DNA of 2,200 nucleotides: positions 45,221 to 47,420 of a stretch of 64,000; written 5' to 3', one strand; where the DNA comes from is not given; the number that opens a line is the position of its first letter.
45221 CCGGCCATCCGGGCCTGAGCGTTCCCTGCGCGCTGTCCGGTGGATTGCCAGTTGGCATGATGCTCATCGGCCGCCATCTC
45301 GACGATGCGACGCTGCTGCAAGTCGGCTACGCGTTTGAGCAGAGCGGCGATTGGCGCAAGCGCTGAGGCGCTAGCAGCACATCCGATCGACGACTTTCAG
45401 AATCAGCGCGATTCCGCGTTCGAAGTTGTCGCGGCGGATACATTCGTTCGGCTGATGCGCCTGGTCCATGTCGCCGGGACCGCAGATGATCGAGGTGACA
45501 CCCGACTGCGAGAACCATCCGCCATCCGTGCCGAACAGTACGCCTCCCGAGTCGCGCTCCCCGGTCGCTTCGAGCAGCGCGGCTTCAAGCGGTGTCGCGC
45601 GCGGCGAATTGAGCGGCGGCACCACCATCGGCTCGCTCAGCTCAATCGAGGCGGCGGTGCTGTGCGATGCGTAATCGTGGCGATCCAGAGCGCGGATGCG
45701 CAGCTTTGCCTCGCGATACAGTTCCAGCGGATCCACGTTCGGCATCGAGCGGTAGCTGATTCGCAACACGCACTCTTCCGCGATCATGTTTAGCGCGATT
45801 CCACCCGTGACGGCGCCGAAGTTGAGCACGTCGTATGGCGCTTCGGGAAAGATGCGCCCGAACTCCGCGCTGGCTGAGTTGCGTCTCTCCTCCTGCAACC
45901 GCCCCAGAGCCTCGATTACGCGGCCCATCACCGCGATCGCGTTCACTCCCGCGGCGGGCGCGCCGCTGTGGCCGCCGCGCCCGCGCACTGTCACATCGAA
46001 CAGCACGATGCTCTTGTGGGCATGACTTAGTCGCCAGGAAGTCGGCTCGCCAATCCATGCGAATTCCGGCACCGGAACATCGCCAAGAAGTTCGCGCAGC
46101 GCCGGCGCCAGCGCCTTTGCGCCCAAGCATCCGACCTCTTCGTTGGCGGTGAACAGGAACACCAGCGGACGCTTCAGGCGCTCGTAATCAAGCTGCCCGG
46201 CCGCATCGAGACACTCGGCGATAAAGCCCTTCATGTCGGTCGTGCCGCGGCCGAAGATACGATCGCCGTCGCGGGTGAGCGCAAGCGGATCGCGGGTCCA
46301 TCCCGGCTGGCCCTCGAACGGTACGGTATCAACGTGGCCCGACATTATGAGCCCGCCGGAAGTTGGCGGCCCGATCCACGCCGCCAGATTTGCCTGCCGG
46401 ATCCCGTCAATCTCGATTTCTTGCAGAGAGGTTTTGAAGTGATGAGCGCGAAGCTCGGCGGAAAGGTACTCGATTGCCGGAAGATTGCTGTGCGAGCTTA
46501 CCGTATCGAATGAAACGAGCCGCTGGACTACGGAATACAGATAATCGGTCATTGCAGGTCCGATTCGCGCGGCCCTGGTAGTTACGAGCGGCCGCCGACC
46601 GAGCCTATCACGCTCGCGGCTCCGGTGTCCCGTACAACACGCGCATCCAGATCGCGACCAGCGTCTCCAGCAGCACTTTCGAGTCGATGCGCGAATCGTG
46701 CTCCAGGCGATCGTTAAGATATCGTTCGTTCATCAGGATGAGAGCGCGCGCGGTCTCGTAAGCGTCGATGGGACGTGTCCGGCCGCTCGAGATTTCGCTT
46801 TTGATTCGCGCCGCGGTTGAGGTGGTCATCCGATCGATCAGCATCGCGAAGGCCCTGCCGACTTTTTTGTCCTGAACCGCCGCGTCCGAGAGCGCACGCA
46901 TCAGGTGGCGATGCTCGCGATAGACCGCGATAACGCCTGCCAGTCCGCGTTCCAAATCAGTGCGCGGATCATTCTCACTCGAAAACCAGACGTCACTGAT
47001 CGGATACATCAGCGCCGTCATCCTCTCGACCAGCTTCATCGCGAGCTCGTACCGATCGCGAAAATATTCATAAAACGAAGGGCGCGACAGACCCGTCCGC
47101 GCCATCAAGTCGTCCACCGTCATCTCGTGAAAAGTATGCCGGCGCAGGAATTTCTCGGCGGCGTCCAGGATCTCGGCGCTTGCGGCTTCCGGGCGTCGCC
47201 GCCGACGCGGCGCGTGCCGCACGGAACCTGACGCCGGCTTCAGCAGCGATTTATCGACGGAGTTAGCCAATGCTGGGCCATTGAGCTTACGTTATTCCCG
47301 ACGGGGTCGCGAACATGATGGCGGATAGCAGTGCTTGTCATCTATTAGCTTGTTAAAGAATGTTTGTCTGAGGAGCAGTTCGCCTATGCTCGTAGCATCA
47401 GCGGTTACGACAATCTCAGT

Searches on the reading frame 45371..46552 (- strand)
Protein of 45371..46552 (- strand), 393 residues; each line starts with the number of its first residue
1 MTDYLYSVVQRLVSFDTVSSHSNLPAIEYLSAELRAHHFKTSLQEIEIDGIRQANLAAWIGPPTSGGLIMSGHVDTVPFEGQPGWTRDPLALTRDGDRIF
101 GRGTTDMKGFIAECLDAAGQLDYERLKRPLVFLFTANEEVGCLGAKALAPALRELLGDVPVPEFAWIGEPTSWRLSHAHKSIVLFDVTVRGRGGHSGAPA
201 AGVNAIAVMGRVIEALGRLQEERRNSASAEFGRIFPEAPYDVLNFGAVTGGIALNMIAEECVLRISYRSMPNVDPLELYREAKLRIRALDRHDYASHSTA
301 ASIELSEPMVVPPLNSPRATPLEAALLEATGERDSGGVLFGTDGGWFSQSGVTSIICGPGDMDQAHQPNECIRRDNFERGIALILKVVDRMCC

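Call 49: search_protein_families(library=pfam, proteins=[window:45371-46552:-], max_evalue=0.001)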
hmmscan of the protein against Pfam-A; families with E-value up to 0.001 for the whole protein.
window:45371-46552:- (393 aa): 3 families
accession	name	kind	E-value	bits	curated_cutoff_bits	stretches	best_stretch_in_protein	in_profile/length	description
PF01546.33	Peptidase_M20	-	2.1e-32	113.1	24.6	1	70-389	2-205/206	Peptidase family M20/M25/M40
PF07687.19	M20_dimer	-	9.3e-17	61.4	21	1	178-288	2-101/107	Peptidase dimerisation domain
PF04389.22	Peptidase_M28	-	1.9e-07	31.4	21.3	1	60-149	6-77/193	Peptidase family M28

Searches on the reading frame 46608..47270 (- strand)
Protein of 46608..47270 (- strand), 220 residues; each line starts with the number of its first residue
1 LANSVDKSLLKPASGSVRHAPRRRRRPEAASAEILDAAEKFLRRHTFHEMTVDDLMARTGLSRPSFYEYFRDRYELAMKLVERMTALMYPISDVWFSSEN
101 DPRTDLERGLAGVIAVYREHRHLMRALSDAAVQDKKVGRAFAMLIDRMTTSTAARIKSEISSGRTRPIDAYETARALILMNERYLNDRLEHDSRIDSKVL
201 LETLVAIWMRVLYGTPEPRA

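Call 49: search_protein_families(library=pfam, proteins=[window:46608-47270:-], max_evalue=0.001)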
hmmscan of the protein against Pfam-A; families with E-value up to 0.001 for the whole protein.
window:46608-47270:- (220 aa): 2 families
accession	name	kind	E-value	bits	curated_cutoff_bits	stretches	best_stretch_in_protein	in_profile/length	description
PF21313.2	EthR_C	-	4.6e-15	56.3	27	1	108-214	3-111/111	Transcriptional regulator EthR, C-terminal domain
PF00440.29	TetR_N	-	2.3e-09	37.3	24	1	34-76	1-43/47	Bacterial regulatory proteins, tetR family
